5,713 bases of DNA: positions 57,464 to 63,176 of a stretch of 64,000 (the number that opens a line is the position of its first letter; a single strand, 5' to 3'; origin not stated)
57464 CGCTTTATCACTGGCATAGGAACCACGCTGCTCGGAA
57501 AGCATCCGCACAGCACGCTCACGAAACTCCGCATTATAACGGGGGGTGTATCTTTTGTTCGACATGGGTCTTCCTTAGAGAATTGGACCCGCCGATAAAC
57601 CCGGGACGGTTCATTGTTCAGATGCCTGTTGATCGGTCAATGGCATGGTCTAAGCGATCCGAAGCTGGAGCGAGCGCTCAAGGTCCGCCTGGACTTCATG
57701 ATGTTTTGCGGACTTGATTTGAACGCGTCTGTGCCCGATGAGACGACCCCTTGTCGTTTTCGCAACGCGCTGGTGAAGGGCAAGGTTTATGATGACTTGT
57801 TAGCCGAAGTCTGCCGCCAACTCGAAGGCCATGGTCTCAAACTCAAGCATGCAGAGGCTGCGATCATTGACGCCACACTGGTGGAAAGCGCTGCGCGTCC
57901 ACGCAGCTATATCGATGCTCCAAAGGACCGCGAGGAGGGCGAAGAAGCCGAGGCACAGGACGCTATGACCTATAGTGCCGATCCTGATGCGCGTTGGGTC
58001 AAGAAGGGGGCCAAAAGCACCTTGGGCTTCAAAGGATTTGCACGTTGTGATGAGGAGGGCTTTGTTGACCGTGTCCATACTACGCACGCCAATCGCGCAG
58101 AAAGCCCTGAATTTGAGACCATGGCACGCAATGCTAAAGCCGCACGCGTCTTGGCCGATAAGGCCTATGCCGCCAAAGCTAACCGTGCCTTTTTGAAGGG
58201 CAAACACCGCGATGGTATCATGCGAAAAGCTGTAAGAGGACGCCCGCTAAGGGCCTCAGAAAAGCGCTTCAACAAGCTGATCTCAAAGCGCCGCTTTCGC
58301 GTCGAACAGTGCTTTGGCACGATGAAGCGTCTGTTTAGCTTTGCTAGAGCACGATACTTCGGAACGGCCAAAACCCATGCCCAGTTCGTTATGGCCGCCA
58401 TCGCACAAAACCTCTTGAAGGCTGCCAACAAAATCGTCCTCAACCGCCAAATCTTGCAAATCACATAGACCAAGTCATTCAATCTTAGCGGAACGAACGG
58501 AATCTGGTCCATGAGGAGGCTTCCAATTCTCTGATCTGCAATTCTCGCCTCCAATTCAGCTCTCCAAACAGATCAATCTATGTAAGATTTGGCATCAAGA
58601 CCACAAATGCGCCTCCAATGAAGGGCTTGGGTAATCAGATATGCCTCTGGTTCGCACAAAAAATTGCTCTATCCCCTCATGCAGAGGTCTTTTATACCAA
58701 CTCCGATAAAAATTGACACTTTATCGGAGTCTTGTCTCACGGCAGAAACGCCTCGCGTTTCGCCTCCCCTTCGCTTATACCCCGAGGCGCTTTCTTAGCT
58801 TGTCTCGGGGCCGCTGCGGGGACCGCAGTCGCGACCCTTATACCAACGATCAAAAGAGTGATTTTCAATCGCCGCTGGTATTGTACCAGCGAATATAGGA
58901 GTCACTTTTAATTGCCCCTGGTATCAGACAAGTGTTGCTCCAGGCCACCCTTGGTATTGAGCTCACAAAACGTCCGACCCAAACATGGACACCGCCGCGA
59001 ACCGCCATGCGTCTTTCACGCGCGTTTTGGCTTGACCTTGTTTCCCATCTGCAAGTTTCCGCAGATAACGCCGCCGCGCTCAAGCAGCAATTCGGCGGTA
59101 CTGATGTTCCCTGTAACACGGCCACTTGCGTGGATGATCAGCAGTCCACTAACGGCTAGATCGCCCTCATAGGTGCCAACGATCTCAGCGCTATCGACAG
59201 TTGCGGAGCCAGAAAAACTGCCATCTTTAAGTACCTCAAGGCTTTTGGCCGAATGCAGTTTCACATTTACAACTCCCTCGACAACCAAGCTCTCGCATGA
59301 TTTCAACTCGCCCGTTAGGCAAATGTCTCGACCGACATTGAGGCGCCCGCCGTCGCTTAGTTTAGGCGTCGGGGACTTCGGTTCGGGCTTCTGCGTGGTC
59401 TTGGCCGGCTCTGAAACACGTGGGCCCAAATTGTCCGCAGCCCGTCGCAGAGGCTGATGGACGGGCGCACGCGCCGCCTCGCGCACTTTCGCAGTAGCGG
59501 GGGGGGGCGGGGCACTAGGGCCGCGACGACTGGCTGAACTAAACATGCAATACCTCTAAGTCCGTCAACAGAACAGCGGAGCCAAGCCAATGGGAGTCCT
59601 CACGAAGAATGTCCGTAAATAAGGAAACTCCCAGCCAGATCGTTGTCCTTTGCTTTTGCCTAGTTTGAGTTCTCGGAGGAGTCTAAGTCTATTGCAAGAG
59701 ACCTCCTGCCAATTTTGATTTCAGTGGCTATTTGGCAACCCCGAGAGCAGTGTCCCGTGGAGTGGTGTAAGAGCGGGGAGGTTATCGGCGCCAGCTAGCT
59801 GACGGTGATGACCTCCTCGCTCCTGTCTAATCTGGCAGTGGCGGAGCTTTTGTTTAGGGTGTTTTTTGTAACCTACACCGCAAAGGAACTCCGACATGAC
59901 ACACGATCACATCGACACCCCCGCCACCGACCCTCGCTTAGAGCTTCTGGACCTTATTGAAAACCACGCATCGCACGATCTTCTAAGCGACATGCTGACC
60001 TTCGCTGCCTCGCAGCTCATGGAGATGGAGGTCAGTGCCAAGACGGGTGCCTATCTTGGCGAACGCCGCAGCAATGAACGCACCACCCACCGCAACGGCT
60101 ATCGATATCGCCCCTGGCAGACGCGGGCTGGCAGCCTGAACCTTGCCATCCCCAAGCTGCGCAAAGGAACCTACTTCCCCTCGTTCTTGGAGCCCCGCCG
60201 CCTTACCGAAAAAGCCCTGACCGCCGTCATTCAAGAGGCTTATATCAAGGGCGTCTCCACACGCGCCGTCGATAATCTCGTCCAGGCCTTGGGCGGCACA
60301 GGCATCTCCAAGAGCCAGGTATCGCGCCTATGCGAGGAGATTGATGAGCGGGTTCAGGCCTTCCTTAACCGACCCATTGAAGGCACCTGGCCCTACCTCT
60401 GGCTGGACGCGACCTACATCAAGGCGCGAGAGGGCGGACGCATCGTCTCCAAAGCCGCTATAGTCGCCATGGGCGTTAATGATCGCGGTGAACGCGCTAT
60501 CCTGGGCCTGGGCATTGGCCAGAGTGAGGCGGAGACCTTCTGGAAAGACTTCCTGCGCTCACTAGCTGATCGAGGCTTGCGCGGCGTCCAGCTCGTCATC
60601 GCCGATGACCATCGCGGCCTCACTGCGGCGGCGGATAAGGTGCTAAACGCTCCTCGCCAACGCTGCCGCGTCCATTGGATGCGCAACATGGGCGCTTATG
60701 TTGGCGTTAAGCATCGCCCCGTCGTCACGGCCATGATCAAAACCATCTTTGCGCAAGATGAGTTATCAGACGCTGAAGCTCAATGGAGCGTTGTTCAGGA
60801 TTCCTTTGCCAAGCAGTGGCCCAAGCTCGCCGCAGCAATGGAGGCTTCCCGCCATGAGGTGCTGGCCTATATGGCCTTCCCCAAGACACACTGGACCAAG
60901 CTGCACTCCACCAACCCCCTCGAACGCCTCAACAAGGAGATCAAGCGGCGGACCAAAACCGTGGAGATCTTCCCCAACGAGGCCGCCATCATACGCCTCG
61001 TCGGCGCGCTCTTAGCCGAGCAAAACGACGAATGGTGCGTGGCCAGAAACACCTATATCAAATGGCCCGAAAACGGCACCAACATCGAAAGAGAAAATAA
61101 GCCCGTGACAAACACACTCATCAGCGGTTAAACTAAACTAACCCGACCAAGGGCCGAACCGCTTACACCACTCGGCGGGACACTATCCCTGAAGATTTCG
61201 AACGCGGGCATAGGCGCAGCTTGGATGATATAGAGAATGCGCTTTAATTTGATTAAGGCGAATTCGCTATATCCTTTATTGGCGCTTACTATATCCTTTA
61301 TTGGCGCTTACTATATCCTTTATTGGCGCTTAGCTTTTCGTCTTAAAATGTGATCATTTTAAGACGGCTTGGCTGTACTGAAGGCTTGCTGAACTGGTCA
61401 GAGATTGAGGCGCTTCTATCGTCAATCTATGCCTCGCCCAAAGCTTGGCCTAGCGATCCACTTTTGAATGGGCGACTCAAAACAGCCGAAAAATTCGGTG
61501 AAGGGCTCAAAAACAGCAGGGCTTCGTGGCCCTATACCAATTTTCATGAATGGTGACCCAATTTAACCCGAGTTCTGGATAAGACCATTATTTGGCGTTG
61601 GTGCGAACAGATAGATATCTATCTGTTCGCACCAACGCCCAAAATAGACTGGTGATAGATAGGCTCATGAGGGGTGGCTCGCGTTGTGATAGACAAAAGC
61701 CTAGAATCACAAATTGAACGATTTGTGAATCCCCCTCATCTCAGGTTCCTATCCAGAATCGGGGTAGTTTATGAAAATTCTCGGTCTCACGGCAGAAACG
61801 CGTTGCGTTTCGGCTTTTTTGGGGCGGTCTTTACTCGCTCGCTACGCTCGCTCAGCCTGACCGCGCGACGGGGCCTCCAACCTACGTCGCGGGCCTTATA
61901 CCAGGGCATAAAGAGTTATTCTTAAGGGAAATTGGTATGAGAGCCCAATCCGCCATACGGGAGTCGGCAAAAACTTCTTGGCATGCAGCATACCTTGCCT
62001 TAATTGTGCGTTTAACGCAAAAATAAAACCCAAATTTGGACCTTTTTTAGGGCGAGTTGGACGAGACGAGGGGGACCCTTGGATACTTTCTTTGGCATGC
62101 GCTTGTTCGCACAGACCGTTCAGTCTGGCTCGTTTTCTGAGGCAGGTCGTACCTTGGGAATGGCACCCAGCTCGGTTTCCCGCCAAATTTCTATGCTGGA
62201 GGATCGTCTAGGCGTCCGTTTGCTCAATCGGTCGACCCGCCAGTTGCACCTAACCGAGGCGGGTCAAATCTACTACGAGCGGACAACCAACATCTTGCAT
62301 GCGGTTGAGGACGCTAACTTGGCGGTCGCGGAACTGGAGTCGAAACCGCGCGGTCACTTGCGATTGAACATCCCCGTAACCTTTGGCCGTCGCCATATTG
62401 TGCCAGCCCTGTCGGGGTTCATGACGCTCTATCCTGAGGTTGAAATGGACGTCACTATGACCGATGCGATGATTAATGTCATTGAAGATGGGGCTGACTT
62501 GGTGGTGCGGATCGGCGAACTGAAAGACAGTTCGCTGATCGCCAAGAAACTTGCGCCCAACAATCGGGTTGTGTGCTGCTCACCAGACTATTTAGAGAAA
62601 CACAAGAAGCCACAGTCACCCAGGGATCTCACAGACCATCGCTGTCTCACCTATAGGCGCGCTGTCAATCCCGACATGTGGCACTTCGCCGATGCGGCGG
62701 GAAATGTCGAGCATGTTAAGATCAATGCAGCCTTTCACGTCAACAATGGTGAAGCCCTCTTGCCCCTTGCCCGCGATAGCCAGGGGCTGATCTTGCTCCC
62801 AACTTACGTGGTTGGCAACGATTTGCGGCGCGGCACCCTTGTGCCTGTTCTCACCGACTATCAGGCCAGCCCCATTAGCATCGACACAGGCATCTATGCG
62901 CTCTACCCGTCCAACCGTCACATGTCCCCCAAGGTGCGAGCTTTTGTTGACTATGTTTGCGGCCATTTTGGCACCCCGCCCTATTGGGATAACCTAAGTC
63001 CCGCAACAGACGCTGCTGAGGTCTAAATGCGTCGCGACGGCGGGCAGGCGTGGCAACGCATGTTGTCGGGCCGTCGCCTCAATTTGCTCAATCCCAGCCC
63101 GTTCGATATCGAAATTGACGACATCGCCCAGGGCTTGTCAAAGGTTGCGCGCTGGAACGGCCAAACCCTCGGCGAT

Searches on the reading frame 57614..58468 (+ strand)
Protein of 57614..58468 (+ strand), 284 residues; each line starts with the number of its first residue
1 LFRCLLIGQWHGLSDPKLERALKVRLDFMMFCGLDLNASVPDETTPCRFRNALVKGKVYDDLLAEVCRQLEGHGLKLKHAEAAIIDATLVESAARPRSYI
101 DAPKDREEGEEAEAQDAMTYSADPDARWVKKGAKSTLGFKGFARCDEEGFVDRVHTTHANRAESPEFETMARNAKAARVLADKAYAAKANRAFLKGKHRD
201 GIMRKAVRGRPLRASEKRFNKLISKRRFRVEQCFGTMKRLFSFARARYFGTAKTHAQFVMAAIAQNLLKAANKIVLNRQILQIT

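Call 41: search_protein_families(library=pfam, proteins=[window:57614-58468:+], max_evalue=0.00001)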
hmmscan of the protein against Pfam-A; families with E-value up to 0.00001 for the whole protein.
window:57614-58468:+ (284 aa): 5 families
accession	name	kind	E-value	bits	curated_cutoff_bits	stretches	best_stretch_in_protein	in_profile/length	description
PF01609.27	DDE_Tnp_1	-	2.2e-22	80.2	23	1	83-267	7-200/200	Transposase DDE domain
PF05598.16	DUF772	-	9.1e-18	64.5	23.1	1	1-66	10-74/74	Transposase domain (DUF772)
PF13751.12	DDE_Tnp_1_6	-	2.2e-10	41.3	25.1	1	213-269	67-123/125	Transposase DDE domain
PF13359.12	DDE_Tnp_4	-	3.8e-08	33.5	24.8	1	174-263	73-154/158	DDE superfamily endonuclease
PF13586.12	DDE_Tnp_1_2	-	3.3e-06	27.9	29.2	0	179-261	1-78/86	Transposase DDE domain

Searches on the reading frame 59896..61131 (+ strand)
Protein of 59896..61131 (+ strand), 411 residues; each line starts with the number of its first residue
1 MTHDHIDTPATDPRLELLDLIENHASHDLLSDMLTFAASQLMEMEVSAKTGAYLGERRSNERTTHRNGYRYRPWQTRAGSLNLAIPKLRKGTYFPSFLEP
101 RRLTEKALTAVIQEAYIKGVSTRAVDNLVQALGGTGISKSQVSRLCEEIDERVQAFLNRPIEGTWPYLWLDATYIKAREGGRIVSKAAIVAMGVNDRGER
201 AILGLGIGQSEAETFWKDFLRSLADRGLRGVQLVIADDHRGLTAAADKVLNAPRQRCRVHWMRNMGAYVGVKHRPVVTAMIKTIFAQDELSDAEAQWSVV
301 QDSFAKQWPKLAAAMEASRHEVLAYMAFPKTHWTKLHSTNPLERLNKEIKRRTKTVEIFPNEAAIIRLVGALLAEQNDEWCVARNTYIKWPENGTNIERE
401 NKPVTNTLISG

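Call 41: search_protein_families(library=pfam, proteins=[window:59896-61131:+], max_evalue=0.00001)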
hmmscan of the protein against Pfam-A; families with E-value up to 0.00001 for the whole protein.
window:59896-61131:+ (411 aa): 2 families
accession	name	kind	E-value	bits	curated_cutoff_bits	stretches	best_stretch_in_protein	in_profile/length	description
PF00872.24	Transposase_mut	-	1.5e-120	403.1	21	1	17-381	13-377/379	Transposase, Mutator family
PF10551.15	MULE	-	1e-05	26.3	27.6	0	168-264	2-99/99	MULE transposase domain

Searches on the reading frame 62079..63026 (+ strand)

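Call 24: search_protein_families(library=pfam, proteins=[window:62079-63026:+], max_evalue=0.00001)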
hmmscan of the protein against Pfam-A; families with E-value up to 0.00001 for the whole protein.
window:62079-63026:+ (315 aa): 2 families
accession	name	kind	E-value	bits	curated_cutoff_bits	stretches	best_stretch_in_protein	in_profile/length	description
PF03466.25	LysR_substrate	-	8.5e-45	153.1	28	1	89-293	3-204/209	LysR substrate binding domain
PF00126.33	HTH_1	-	1.8e-20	73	26.6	1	7-63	4-60/60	Bacterial regulatory helix-turn-helix protein, lysR family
